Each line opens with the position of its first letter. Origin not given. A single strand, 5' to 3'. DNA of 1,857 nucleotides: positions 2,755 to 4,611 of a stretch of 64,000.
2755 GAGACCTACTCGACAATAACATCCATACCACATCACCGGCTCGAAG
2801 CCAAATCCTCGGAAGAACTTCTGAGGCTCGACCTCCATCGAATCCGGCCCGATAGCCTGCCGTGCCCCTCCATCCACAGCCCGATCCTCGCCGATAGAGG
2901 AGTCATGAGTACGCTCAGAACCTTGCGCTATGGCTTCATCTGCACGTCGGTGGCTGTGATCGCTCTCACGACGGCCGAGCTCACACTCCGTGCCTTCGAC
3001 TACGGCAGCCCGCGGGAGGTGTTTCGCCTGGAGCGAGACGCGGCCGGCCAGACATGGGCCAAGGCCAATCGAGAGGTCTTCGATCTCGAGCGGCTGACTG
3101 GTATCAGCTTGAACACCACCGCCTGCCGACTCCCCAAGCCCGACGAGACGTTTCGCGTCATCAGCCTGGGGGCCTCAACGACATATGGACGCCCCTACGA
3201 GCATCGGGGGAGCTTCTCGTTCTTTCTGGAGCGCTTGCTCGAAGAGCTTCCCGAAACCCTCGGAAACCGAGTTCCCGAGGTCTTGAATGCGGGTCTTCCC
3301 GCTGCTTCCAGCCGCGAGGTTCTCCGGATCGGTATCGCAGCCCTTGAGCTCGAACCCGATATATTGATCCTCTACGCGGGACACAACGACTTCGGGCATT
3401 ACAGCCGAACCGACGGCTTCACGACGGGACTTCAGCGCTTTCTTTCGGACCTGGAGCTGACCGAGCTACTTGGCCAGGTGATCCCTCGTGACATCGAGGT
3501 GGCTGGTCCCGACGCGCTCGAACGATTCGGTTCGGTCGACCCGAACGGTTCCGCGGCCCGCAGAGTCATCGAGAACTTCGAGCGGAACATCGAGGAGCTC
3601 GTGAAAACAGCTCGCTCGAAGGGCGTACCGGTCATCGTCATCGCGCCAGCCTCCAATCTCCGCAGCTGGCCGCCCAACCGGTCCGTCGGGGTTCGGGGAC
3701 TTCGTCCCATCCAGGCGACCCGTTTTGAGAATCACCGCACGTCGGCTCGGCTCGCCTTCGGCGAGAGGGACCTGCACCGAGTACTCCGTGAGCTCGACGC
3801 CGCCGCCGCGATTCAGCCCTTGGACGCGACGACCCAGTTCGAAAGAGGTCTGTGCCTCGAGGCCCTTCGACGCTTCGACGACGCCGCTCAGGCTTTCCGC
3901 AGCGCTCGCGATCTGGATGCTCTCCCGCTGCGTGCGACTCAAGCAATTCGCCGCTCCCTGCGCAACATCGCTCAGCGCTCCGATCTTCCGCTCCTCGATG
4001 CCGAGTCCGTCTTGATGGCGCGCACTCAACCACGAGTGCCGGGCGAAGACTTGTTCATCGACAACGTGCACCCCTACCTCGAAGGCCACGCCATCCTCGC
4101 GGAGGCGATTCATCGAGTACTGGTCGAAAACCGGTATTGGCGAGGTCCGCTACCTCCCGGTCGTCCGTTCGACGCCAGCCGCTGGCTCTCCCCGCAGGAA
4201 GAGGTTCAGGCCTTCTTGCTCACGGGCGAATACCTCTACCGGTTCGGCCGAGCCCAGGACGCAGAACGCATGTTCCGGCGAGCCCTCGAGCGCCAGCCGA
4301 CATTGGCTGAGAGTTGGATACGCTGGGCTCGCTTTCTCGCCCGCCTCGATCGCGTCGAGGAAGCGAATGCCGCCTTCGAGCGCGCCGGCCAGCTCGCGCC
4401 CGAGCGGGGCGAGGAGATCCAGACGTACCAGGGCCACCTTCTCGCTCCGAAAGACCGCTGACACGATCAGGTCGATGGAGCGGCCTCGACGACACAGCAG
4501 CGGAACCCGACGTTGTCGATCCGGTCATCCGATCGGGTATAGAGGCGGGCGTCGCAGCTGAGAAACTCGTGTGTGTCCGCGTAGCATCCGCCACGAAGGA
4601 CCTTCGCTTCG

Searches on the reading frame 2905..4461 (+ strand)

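Call 88: search_protein_families(library=pfam, proteins=[window:2905-4461:+], max_evalue=0.0001)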
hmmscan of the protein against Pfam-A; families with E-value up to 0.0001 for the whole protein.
window:2905-4461:+ (518 aa): 8 families
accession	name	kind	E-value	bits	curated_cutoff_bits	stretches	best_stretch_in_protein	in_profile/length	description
PF13472.12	Lipase_GDSL_2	-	2.5e-14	54.6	32.9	1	88-248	2-151/178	GDSL-like Lipase/Acylhydrolase family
PF07719.23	TPR_2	-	5.1e-09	36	27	0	468-500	1-33/34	Tetratricopeptide repeat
PF00657.28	Lipase_GDSL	-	2.1e-08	35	23.6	0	87-183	3-110/208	GDSL-like Lipase/Acylhydrolase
PF13432.12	TPR_16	-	9.6e-08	32.8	32.7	0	281-338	4-61/65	Tetratricopeptide repeat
PF13428.12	TPR_14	-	3.6e-06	27.5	23.5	0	435-476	2-43/44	Tetratricopeptide repeat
PF23914.1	TPR_CcmH_CycH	-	2.7e-05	24.5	42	1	458-515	40-97/158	Cytochrome c-type biogenesis protein H TPR domain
PF14559.12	TPR_19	-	7.8e-05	23.4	25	1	447-506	4-62/68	Tetratricopeptide repeat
PF00515.34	TPR_1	-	8.9e-05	22.6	27.8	0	311-338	4-31/34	Tetratricopeptide repeat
